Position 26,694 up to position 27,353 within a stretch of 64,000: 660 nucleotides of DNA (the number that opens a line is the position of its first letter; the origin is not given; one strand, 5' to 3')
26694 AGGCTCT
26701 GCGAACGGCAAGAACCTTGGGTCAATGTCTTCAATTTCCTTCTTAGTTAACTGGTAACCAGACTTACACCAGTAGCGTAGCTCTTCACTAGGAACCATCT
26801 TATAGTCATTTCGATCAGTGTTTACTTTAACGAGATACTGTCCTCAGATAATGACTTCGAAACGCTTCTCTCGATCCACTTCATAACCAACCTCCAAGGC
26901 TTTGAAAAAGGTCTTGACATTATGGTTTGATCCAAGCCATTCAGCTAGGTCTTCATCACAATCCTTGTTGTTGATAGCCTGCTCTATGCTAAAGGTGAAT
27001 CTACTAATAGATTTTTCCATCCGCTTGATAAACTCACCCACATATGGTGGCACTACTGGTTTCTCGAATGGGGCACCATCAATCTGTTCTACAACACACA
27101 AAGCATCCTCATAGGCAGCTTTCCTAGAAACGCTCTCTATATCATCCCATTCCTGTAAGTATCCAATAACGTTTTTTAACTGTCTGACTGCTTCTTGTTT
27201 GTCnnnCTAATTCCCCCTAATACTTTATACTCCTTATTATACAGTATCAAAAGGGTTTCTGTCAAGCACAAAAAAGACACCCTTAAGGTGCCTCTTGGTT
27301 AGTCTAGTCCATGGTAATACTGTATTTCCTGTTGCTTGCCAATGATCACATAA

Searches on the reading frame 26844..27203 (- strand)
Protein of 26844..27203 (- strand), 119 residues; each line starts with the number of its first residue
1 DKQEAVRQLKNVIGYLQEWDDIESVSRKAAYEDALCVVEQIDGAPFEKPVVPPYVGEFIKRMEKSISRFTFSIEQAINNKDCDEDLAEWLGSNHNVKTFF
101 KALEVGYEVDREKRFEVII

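Call 39: search_protein_families(library=pfam, alignment_id=A2, max_evalue=0.01)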
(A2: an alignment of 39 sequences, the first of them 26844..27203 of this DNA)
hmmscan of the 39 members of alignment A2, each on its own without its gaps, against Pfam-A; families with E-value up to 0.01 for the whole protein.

A. member 1, window:26844-27203:- (119 aa): 1 family
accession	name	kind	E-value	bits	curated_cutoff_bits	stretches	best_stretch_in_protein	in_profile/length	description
PF07852.16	DUF1642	-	3.6e-11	44.1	27.8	1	47-118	2-75/138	Protein of unknown function (DUF1642)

B. families by the number of members that match (of 39 scanned): 16 families
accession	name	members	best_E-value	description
PF07852.16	DUF1642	3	2e-19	Protein of unknown function (DUF1642)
PF04531.18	Phage_holin_1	1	1.8e-29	Bacteriophage holin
PF00692.24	dUTPase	1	9.5e-27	dUTPase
PF13155.12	Toprim_2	1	1.2e-17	Toprim-like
PF13392.12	HNH_3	1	7.6e-10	HNH endonuclease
PF10779.14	XhlA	1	2.8e-09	Haemolysin XhlA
PF01510.30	Amidase_2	1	2.6e-07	N-acetylmuramoyl-L-alanine amidase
PF07463.16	NUMOD4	1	6.1e-07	NUMOD4 motif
PF13662.12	Toprim_4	1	3.3e-06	Toprim domain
PF01751.28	Toprim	1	3.9e-05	Toprim domain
PF22769.1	DCD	1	6.7e-05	dCTP deaminase-like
PF13362.12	Toprim_3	1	7.1e-05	Toprim domain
PF13936.12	HTH_38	1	0.0006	Helix-turn-helix domain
PF12263.13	DUF3611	1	0.0059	Protein of unknown function (DUF3611)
PF13118.11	DUF3972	1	0.0087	Protein of unknown function (DUF3972)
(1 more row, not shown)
